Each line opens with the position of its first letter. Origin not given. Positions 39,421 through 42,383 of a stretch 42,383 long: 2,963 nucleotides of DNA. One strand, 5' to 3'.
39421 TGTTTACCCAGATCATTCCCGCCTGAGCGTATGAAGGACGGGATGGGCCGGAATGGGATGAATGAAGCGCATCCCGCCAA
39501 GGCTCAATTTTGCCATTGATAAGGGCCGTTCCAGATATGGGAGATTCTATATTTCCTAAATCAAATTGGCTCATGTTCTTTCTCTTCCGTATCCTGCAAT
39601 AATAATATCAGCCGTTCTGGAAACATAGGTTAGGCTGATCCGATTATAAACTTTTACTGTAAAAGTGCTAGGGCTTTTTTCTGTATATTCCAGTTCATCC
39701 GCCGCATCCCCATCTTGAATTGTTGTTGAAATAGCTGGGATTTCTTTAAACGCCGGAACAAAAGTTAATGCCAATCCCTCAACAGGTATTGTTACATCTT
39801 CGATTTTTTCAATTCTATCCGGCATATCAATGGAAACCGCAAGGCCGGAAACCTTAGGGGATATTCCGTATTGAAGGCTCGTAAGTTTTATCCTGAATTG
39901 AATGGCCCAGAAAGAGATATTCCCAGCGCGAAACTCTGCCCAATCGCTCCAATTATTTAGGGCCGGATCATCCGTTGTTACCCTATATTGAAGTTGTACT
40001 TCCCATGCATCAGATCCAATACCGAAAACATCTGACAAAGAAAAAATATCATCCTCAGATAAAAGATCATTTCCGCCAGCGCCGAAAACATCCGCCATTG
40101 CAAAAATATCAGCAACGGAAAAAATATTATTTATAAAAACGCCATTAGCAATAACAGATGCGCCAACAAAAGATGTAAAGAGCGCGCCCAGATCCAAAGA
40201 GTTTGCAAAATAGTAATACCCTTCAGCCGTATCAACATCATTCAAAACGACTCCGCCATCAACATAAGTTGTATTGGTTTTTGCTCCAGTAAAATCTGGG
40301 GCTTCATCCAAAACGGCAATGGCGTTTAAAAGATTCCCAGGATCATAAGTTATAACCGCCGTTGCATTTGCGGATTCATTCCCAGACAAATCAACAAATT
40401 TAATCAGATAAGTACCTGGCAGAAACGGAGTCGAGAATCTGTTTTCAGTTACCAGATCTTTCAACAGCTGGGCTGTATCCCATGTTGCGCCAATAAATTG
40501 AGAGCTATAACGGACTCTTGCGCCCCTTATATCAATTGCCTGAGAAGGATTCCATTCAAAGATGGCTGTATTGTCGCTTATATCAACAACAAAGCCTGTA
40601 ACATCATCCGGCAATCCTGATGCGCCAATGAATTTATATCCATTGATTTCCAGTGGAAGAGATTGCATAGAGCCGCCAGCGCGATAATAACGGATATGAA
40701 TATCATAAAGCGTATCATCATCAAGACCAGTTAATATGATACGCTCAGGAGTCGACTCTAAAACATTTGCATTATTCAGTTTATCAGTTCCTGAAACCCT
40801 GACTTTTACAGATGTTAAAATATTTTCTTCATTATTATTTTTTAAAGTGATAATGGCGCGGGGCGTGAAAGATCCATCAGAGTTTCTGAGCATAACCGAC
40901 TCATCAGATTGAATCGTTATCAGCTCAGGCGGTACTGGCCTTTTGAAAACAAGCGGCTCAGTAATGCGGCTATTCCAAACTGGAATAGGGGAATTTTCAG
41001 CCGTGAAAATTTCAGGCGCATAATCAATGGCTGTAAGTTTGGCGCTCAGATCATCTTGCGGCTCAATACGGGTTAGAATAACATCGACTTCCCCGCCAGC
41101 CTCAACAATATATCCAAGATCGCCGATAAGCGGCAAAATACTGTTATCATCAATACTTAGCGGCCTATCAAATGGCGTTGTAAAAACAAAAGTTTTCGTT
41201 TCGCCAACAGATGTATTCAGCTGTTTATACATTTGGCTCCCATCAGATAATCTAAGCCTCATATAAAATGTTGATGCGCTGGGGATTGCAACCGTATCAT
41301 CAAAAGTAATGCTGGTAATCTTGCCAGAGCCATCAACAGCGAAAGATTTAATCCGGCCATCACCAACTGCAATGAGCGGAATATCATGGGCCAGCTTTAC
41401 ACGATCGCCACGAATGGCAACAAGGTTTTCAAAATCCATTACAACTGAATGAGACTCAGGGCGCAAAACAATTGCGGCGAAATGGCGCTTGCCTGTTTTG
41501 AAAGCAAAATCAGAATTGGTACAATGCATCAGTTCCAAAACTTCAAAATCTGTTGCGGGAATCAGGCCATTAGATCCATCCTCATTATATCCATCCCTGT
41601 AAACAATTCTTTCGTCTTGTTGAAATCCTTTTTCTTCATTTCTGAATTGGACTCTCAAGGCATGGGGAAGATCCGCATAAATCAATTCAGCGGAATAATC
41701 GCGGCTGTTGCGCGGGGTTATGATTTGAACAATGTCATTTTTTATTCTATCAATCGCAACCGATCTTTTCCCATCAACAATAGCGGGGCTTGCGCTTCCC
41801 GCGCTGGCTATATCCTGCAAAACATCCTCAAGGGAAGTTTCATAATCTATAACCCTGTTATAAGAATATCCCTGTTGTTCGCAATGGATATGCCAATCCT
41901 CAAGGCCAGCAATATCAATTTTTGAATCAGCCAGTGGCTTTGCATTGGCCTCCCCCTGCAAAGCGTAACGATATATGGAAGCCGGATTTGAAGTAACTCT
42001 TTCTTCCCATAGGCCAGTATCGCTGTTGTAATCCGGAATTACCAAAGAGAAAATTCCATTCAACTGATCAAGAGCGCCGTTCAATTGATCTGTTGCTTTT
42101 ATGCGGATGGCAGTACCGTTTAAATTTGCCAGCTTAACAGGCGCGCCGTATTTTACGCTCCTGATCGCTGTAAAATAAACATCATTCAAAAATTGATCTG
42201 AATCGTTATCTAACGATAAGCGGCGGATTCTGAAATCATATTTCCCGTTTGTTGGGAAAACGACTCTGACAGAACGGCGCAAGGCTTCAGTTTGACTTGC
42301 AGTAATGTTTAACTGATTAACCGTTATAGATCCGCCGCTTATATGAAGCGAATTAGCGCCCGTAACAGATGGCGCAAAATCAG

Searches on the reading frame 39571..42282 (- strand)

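Call 69: search_protein_families(library=phrogs, proteins=[window:39571-42282:-], max_evalue=0.00001)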
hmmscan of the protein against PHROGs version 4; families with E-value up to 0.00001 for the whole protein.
window:39571-42282:- (903 aa): 3 families
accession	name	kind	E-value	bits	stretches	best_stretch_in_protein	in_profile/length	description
phrog_31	-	tail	2.6e-45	155.8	1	2-655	425-1073/1565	central tail fiber J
phrog_469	-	tail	1.2e-29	104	1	2-434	479-900/903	tail protein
phrog_23466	-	unknown function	1.9e-13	51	1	134-434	63-354/358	-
